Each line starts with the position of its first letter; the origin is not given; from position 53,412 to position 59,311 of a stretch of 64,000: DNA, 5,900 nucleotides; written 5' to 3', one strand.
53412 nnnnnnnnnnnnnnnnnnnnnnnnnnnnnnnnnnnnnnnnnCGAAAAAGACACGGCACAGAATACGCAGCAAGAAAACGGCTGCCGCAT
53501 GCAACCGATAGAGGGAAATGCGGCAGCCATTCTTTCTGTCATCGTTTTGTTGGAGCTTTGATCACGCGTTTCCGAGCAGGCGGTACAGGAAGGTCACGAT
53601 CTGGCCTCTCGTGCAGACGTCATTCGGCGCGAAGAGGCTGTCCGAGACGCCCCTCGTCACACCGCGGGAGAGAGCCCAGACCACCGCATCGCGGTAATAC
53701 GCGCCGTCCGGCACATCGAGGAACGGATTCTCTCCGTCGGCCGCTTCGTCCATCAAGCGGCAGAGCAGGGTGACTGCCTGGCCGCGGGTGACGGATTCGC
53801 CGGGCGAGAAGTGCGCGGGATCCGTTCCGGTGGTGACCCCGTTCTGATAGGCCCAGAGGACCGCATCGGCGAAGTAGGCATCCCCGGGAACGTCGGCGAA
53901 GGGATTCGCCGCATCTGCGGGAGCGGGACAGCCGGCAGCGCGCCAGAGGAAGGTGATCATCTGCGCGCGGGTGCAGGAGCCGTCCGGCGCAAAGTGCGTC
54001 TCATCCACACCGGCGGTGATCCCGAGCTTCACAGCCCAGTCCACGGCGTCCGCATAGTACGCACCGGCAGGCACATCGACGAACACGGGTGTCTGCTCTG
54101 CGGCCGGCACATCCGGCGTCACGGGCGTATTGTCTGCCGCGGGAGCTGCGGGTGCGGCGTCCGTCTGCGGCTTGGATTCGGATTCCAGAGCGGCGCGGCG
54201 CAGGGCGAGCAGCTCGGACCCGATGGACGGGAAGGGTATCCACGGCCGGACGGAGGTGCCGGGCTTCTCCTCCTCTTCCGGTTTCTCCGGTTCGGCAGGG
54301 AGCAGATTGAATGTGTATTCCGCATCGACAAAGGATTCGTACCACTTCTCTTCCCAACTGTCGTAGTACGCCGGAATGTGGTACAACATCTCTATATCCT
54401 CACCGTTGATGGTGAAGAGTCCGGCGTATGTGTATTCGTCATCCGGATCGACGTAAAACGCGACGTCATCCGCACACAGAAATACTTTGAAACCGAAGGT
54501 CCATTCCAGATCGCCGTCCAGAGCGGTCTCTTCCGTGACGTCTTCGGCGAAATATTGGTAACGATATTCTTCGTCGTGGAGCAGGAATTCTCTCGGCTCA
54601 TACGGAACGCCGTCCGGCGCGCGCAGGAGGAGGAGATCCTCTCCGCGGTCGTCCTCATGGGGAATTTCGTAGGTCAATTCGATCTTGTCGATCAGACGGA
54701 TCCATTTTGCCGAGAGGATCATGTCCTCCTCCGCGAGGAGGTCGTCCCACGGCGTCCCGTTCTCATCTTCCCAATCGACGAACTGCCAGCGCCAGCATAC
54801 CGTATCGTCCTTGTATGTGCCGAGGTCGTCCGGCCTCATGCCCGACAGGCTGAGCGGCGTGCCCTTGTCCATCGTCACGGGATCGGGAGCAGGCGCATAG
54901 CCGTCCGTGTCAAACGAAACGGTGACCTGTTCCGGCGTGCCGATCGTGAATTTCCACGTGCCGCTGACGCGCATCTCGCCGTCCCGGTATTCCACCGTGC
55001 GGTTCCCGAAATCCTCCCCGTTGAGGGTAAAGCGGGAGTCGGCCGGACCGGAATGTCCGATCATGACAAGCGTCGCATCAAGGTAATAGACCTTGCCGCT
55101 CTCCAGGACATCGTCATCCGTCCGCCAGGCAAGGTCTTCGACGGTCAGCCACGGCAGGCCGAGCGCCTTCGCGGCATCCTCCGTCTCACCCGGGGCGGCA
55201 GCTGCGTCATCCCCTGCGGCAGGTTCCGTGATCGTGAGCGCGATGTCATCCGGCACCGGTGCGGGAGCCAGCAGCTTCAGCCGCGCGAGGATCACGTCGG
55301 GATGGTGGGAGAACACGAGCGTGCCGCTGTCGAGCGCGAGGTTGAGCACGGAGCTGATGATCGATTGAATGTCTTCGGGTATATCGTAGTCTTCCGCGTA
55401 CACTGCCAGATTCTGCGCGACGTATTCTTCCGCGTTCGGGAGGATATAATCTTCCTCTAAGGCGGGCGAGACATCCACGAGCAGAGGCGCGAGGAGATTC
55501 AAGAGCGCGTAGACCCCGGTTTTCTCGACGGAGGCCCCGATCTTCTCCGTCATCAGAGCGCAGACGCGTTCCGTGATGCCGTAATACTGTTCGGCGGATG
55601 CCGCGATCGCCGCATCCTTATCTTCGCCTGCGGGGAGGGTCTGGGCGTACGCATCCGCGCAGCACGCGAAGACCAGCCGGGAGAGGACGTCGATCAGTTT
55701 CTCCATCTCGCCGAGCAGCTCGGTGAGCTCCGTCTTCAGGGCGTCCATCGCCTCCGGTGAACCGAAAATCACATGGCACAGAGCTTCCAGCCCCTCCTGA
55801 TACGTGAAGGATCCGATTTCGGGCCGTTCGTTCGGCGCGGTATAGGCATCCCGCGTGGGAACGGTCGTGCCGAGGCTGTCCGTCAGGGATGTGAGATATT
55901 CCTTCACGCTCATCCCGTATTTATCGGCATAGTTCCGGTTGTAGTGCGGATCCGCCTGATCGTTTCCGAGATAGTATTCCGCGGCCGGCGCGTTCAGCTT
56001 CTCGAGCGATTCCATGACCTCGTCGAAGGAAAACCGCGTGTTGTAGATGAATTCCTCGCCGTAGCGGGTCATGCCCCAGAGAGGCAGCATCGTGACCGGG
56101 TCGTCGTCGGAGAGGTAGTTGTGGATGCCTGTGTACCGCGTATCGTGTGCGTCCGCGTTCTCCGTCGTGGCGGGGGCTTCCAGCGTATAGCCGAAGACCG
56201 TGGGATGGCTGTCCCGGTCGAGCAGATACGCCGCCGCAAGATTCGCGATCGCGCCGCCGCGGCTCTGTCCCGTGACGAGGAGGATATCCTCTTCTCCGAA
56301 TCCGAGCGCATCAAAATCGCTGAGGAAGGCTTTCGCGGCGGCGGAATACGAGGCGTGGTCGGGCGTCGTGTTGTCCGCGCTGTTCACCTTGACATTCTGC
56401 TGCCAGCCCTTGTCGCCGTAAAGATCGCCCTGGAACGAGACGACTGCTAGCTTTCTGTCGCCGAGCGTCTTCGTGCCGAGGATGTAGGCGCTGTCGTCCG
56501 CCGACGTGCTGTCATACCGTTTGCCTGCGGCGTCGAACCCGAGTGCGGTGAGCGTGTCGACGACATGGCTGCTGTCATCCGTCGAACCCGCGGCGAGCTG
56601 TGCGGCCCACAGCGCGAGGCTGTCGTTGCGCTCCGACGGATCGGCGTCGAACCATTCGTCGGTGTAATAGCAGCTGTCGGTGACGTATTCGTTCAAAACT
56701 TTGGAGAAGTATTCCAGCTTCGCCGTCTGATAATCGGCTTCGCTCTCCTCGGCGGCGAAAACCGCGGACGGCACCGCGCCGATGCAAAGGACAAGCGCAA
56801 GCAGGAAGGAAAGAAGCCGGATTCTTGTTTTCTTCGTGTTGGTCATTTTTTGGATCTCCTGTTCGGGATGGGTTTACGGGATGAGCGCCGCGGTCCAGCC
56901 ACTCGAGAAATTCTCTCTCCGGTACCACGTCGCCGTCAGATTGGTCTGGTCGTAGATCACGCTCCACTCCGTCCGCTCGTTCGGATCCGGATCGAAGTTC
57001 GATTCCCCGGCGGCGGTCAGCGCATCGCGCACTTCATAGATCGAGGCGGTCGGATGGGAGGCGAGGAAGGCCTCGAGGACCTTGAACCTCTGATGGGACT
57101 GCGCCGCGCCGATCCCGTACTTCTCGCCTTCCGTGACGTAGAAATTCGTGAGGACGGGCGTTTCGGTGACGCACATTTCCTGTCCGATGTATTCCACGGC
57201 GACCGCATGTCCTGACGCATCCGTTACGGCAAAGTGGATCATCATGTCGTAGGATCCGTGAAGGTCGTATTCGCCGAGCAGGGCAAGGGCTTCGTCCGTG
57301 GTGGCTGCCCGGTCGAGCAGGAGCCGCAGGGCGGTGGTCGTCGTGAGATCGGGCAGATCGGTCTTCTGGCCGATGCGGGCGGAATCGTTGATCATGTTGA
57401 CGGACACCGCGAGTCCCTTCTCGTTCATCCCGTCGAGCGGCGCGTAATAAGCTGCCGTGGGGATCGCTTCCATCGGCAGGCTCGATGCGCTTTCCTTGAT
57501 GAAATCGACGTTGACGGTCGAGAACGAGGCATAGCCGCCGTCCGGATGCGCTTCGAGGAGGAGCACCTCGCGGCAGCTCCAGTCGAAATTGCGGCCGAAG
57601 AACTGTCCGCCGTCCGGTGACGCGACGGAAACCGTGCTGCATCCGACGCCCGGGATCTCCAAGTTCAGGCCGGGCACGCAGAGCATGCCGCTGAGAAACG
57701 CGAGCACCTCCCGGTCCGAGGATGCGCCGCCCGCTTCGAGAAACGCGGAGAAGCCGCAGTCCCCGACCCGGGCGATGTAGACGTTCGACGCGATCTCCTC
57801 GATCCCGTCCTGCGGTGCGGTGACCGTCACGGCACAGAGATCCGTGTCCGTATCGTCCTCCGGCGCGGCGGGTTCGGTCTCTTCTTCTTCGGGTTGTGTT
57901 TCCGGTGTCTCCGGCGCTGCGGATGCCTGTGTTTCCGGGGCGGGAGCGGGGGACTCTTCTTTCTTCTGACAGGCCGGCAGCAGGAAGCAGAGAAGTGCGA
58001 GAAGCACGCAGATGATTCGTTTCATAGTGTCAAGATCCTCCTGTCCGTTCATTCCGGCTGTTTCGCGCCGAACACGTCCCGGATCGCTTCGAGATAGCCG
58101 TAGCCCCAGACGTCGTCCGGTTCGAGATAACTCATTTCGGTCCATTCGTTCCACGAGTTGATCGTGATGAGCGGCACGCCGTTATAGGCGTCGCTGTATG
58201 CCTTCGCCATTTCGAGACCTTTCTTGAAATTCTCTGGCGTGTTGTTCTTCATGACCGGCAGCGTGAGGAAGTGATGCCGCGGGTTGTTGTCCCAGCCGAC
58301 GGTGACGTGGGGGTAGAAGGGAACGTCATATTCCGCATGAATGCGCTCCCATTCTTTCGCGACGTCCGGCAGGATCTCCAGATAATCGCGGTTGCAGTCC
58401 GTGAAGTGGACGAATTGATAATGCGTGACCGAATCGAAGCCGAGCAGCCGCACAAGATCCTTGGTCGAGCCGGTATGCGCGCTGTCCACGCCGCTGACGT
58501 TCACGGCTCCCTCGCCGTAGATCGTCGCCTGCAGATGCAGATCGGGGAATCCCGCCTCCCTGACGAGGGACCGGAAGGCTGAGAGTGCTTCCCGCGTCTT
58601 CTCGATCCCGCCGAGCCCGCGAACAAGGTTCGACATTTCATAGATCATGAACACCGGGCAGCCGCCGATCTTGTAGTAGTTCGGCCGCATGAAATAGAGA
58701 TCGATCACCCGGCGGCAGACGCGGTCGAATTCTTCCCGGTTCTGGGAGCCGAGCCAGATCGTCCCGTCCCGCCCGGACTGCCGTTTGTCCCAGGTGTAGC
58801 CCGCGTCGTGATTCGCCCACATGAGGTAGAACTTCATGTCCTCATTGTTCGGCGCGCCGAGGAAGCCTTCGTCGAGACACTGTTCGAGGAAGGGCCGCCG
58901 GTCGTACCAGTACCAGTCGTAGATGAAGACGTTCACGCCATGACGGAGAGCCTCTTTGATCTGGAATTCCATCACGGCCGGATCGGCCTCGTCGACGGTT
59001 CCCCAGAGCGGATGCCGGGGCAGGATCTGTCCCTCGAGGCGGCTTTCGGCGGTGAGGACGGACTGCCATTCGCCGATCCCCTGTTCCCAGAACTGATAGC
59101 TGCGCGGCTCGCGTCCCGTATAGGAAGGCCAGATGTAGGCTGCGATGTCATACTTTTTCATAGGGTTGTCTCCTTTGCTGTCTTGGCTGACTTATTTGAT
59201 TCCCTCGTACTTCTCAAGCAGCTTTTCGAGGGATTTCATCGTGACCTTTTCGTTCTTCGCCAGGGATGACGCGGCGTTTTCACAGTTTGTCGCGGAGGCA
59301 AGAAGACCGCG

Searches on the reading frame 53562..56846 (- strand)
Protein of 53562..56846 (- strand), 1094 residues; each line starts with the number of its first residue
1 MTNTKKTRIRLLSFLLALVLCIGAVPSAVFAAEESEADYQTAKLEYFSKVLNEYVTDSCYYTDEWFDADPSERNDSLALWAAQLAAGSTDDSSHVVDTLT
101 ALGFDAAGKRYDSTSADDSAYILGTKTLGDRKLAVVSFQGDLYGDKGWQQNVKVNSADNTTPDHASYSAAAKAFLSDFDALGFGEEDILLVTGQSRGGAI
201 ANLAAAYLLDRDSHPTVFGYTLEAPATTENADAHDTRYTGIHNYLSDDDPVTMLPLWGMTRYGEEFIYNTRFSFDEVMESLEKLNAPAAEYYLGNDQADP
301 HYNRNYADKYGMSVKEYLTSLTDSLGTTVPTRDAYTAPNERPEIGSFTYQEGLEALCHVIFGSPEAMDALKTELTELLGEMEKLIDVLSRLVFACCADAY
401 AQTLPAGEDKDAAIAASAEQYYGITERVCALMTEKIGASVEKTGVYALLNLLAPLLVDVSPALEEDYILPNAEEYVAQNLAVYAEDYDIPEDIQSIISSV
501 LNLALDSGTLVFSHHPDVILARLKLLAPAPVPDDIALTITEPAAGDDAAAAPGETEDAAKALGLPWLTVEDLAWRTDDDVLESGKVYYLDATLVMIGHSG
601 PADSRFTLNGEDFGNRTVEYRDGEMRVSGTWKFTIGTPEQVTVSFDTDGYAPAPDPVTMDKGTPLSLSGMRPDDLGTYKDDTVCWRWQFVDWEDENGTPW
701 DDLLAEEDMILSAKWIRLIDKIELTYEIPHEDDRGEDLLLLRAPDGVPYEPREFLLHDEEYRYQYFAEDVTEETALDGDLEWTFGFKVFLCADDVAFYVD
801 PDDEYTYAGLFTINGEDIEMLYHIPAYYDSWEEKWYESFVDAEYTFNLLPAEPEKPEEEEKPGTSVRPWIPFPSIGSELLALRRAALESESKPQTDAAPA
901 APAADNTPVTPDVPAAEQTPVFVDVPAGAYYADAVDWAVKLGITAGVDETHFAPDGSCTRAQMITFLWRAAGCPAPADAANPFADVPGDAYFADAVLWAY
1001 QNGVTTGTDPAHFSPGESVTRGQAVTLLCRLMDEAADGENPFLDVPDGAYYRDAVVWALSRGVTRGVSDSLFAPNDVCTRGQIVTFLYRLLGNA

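Call 41: search_protein_families(library=pfam, proteins=[window:53562-56846:-], max_evalue=0.001)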
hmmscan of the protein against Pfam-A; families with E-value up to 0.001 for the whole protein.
window:53562-56846:- (1094 aa): 2 families
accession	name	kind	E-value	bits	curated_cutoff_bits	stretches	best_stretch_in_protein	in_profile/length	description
PF00395.25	SLH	-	8e-28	96.6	20.8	3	922-964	2-44/44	S-layer homology domain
PF01764.32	Lipase_3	-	1.7e-05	25.2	22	1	189-257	65-138/140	Lipase (class 3)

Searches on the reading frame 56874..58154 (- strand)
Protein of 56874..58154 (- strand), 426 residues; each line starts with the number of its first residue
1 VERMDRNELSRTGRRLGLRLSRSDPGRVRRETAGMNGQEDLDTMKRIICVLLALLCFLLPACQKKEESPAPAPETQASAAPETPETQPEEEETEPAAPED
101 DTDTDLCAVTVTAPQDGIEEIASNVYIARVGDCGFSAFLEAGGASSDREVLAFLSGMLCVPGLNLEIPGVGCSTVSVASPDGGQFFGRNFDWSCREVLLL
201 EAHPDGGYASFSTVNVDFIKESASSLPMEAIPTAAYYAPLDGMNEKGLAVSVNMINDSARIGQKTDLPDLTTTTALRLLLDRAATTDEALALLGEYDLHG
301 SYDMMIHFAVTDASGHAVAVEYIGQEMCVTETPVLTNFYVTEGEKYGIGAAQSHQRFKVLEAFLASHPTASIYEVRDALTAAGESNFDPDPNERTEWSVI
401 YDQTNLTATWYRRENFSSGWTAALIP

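Call 41: search_protein_families(library=pfam, proteins=[window:56874-58154:-], max_evalue=0.001)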
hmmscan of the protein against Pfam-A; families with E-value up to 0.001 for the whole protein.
window:56874-58154:- (426 aa): 2 families
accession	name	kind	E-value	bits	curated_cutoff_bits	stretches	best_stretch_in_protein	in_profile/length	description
PF03417.21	AAT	-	7e-10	39.4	23.2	1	182-370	5-174/225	Acyl-coenzyme A:6-aminopenicillanic acid acyl-transferase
PF02275.23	CBAH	-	9.6e-09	35.7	20.4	1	172-337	1-174/316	Linear amide C-N hydrolases, choloylglycine hydrolase family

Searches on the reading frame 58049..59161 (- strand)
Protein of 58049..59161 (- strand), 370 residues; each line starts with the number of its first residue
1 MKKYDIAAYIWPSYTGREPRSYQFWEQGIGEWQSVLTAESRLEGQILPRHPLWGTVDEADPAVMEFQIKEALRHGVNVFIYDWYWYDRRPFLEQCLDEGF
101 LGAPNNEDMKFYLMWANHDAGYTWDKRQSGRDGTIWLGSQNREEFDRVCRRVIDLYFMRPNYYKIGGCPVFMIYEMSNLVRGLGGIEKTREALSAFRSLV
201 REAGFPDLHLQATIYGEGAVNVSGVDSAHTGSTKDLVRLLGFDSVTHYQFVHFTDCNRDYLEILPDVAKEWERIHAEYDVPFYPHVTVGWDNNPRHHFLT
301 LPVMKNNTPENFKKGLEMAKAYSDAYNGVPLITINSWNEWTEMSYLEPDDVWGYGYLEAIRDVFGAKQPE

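Call 41: search_protein_families(library=pfam, proteins=[window:58049-59161:-], max_evalue=0.001)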
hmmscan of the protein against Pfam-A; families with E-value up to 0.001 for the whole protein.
window:58049-59161:- (370 aa): 2 families
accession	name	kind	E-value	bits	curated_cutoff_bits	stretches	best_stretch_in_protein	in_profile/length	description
PF14307.12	Glyco_tran_WbsX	-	5.7e-46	158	25.1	1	19-360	13-350/350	Glycosyltransferase WbsX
PF16317.11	Glyco_hydro_99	-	0.00029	20.5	33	0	141-175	128-162/341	Glycosyl hydrolase family 99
